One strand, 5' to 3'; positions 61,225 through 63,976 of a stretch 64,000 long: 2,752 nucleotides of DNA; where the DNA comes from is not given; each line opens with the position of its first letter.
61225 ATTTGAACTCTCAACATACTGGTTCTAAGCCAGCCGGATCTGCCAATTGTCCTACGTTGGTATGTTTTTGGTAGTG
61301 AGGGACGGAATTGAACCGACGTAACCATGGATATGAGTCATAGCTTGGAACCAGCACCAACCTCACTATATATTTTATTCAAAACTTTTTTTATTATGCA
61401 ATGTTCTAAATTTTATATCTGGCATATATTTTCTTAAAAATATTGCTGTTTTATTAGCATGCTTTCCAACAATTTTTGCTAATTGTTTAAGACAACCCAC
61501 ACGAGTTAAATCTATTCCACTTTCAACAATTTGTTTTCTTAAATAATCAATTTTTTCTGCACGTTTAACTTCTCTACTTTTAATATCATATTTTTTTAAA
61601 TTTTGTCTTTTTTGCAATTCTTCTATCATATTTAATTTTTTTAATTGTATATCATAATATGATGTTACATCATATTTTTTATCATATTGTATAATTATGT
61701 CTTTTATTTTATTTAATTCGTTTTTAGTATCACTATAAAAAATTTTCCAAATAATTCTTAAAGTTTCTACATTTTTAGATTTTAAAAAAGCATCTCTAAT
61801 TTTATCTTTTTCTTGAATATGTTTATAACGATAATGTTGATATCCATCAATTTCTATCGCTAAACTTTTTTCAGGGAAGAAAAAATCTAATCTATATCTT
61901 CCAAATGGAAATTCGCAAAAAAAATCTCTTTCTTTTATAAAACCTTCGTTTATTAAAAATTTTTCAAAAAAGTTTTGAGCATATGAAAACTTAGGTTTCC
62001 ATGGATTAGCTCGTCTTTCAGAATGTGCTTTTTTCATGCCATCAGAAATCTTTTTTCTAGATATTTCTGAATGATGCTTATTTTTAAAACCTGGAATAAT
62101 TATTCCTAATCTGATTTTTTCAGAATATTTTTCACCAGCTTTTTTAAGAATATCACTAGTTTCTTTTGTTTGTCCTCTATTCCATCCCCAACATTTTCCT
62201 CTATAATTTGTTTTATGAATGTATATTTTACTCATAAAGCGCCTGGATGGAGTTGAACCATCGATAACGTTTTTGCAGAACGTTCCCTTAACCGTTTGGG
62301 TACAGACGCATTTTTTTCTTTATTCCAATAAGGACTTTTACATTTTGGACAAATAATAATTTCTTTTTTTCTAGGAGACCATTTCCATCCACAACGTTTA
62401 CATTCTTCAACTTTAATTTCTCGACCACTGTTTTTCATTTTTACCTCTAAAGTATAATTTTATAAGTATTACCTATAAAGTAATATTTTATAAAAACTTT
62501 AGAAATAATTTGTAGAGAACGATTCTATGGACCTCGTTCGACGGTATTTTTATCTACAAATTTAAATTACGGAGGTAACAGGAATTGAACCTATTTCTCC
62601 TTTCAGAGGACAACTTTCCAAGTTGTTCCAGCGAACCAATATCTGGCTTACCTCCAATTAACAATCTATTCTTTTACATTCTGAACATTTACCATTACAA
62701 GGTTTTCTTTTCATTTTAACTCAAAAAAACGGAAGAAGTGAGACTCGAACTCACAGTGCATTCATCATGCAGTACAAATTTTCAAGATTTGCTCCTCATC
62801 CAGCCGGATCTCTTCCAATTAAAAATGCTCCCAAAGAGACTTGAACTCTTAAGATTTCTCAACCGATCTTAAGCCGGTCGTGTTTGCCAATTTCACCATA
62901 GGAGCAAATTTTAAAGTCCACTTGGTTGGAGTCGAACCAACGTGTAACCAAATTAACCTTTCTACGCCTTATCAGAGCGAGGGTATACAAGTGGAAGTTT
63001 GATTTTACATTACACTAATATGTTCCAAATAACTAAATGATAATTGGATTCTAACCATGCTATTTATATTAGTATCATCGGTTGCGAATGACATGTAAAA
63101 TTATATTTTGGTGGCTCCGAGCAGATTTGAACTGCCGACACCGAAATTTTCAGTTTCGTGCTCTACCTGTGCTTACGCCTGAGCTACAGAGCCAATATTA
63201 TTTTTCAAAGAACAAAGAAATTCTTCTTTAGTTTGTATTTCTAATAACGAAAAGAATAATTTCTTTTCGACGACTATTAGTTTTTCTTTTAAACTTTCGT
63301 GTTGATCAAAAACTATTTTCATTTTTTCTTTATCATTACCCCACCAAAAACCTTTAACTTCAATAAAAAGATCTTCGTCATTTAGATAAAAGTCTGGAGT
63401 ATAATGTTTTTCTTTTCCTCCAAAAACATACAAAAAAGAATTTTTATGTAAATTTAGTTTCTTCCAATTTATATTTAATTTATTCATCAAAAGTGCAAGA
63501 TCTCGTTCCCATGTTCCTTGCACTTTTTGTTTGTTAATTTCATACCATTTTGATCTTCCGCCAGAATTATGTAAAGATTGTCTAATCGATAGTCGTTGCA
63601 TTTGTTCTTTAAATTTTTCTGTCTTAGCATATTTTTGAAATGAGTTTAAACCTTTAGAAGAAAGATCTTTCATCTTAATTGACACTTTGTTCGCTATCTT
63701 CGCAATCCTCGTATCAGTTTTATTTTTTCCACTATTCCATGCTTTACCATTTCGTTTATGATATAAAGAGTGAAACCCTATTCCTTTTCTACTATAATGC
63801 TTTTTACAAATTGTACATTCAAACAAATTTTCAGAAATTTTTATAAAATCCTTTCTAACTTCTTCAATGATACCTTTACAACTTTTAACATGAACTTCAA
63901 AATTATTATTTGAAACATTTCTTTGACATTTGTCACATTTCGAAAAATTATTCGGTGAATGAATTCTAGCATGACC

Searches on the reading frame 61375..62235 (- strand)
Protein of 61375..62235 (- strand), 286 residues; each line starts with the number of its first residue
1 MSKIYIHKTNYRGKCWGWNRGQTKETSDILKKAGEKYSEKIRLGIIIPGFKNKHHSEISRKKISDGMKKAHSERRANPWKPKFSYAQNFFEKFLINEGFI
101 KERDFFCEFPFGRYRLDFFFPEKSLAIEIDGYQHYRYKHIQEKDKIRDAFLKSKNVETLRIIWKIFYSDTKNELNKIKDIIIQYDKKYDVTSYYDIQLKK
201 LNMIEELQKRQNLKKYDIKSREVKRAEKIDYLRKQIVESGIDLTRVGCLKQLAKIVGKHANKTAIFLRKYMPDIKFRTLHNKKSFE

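Call 20: search_protein_families(library=pfam, proteins=[window:61375-62235:-], max_evalue=0.001)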
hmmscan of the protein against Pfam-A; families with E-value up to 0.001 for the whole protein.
window:61375-62235:- (286 aa): 2 families
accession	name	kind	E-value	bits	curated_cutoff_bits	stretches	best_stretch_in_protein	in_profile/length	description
PF18741.7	MTES_1575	-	5.2e-07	30.1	38.2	1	110-179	21-94/96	REase_MTES_1575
PF04480.18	DUF559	-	5.8e-07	29.8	20.6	1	96-178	26-105/109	Protein of unknown function (DUF559)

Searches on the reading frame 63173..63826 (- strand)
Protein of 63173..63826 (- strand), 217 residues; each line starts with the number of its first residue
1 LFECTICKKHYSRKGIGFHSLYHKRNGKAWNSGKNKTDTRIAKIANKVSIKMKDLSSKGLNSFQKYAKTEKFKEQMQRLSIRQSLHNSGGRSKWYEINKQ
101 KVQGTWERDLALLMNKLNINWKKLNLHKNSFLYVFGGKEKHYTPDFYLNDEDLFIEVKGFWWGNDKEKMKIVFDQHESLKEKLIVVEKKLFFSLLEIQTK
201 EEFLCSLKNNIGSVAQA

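Call 21: search_protein_families(library=pfam, proteins=[window:63173-63826:-], max_evalue=0.01)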
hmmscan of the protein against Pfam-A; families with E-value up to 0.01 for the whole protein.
window:63173-63826:- (217 aa): 2 families
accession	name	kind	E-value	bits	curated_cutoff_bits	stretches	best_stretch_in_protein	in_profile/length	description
PF05367.17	Phage_endo_I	-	7.6e-08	32.6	29.1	1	116-185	26-94/149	Phage endonuclease I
PF24308.1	DUF7487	-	3.3e-05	24.3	27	1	127-168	165-206/220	Family of unknown function (DUF7487)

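Call 54: find_encoding_contigs(protein=window:63173-63826:-, flank=10000, max_places=1)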
Protein window:63173-63826:- (217 aa): no gene with exactly this product is on record in the collection.
